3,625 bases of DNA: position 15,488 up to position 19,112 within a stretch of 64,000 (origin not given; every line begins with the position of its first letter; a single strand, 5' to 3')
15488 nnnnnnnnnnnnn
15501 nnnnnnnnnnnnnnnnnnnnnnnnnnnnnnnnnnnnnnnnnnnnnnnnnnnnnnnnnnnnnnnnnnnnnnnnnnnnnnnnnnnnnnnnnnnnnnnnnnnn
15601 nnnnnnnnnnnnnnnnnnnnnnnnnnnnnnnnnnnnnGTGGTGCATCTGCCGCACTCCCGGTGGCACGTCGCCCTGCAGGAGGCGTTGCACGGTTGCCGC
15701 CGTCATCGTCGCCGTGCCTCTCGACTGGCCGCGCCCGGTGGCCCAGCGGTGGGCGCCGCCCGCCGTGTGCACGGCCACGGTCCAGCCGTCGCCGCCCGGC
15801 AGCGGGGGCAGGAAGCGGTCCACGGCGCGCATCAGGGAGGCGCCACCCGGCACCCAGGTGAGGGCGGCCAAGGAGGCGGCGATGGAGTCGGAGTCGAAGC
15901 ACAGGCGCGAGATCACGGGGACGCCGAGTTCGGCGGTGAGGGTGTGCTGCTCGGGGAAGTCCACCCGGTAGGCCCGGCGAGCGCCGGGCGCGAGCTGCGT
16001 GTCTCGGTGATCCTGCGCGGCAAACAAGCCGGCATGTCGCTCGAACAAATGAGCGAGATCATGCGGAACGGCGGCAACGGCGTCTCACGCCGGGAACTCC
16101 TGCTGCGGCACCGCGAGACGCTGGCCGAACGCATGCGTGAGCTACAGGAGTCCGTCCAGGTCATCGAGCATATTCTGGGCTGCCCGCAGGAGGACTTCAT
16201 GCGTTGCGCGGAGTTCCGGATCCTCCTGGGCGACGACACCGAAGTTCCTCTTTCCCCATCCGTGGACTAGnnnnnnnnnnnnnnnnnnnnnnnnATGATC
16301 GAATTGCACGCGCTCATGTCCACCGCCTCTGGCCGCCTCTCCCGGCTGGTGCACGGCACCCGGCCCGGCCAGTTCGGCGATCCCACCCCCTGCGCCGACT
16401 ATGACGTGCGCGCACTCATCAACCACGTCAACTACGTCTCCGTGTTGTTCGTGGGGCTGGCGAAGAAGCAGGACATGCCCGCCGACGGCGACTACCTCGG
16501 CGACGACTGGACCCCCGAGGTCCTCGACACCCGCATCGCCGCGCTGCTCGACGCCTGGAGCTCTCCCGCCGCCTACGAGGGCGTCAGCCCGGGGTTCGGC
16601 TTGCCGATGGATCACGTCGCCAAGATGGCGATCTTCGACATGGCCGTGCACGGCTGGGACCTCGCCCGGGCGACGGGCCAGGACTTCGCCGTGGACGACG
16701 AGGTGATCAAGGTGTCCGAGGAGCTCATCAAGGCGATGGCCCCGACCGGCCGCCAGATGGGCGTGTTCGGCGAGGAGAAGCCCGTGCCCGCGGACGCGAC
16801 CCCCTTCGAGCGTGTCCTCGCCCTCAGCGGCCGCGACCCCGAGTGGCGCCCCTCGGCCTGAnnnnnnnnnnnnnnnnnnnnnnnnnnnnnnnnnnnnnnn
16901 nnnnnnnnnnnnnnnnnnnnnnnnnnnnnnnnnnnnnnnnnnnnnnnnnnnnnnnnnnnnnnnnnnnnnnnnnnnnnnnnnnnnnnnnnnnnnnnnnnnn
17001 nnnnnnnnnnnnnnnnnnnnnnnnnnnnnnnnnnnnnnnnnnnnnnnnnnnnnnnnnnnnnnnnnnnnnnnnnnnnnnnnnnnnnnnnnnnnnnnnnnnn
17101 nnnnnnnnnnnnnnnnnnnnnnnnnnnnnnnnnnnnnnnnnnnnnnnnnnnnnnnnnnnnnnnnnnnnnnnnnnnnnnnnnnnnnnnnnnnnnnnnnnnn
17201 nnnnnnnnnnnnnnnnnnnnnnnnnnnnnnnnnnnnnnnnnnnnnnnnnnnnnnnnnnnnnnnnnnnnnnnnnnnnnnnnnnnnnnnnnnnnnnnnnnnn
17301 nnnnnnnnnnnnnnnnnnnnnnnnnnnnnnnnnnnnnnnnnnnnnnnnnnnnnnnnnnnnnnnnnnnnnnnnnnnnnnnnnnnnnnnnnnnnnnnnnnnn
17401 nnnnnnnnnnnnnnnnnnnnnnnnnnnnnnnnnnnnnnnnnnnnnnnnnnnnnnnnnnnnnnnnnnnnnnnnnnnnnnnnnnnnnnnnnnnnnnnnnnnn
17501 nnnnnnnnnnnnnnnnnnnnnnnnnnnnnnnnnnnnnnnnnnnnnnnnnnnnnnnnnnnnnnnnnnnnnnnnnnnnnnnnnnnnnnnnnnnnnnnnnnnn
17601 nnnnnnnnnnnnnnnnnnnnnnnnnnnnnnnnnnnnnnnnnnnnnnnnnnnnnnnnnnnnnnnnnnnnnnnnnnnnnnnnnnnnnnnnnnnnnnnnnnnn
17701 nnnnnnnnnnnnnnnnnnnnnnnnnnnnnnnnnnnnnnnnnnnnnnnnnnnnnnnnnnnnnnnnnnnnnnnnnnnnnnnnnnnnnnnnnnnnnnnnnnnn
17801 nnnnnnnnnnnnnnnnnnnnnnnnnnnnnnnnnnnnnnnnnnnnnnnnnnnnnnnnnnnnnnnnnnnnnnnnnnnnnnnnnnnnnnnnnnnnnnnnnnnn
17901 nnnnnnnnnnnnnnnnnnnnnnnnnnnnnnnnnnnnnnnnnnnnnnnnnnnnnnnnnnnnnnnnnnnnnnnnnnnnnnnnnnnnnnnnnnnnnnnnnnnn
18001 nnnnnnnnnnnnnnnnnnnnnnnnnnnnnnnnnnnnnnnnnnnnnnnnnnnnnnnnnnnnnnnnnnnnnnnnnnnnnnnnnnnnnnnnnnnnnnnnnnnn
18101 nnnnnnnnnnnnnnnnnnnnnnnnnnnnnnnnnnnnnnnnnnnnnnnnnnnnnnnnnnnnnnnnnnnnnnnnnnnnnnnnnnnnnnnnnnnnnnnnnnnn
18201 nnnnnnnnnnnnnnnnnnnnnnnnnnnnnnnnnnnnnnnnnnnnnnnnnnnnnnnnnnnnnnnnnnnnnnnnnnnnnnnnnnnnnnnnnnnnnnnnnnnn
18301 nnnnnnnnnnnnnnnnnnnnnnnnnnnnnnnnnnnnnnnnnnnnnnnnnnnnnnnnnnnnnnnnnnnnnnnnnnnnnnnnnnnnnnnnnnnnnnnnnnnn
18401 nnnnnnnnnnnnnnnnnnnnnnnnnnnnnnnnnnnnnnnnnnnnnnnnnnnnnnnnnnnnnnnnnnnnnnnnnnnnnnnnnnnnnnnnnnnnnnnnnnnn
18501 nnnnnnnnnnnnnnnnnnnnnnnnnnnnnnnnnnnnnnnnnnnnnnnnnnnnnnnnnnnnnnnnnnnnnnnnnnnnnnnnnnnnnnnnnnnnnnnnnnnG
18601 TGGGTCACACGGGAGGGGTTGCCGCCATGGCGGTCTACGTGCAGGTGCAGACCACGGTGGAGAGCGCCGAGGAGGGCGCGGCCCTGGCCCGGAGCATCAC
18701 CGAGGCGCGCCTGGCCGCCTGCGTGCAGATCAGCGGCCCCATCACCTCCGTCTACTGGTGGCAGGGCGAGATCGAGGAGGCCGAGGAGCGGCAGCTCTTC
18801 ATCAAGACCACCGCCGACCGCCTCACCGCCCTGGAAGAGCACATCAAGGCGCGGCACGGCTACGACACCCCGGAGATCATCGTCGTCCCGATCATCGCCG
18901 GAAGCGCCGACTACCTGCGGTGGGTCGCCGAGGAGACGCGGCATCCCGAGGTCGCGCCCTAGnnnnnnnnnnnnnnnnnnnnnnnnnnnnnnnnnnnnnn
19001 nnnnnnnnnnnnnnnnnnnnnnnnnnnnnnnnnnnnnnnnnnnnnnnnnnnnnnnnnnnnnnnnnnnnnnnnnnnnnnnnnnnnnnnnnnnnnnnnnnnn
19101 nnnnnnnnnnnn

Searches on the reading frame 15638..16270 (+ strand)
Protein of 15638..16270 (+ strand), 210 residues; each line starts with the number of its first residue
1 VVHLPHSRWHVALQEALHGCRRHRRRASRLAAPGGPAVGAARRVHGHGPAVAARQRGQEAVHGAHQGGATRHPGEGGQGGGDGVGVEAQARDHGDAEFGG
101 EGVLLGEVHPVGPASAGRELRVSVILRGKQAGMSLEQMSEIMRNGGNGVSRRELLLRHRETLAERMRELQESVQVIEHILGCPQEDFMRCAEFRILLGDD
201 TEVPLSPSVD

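Call 4: search_protein_families(library=pfam, proteins=[window:15638-16270:+], max_evalue=0.01)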
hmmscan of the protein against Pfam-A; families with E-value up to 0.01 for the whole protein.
window:15638-16270:+ (210 aa): 1 family
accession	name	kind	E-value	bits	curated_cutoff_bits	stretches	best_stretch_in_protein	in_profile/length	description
PF09278.17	MerR-DNA-bind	-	2.7e-08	34.7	25.4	1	121-178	3-64/65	MerR, DNA binding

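Call 5: search_protein_families(library=ncbifam, proteins=[window:15638-16270:+], max_evalue=0.01)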
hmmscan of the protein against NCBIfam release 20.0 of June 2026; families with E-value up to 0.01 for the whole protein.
window:15638-16270:+ (210 aa): 0 families

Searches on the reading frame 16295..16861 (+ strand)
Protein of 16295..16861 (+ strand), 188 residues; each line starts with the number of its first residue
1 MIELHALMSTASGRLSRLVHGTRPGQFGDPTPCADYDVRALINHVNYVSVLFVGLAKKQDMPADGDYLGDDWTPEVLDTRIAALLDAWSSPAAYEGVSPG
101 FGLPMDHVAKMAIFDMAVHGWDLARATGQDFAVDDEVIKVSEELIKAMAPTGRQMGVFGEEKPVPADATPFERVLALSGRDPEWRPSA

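Call 4: search_protein_families(library=pfam, proteins=[window:16295-16861:+], max_evalue=0.01)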
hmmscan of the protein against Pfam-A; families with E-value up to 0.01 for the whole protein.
window:16295-16861:+ (188 aa): 1 family
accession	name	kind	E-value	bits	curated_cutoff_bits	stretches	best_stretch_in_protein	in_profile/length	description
PF11716.13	MDMPI_N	-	4.2e-09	37.7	24.2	1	11-124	4-140/140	Mycothiol maleylpyruvate isomerase N-terminal domain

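Call 5: search_protein_families(library=ncbifam, proteins=[window:16295-16861:+], max_evalue=0.01)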
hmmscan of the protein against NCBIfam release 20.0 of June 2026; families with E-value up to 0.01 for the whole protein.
window:16295-16861:+ (188 aa): 2 families
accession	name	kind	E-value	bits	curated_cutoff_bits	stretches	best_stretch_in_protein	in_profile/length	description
TIGR03086.1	TIGR03086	subfamily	8.2e-40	136.7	83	1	10-180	3-180/180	TIGR03086 family metal-binding protein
TIGR03083.1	TIGR03083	domain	8.7e-24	85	50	1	10-180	4-202/202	maleylpyruvate isomerase family mycothiol-dependent enzyme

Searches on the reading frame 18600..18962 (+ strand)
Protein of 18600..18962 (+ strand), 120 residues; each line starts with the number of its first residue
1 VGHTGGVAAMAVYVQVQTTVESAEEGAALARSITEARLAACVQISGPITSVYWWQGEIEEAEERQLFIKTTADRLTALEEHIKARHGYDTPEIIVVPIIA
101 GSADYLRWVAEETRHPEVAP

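Call 4: search_protein_families(library=pfam, proteins=[window:18600-18962:+], max_evalue=0.01)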
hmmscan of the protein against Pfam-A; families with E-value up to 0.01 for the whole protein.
window:18600-18962:+ (120 aa): 1 family
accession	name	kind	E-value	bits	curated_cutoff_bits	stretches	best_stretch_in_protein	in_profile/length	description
PF03091.20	CutA1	-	1.9e-35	121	22.4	1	16-112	3-99/99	CutA1 divalent ion tolerance protein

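Call 5: search_protein_families(library=ncbifam, proteins=[window:18600-18962:+], max_evalue=0.01)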
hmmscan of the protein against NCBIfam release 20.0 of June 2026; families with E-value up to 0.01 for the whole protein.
window:18600-18962:+ (120 aa): 2 families
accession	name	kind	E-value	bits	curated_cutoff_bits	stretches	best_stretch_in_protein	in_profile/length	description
NF041095.1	dival_cat_tol_CutA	equivalog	1.4e-26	92.6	120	1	14-113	2-100/100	divalent-cation tolerance protein CutA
NF007930.0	PRK10645.1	equivalog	1.6e-24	86.2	145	1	19-111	19-111/114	divalent cation tolerance protein CutA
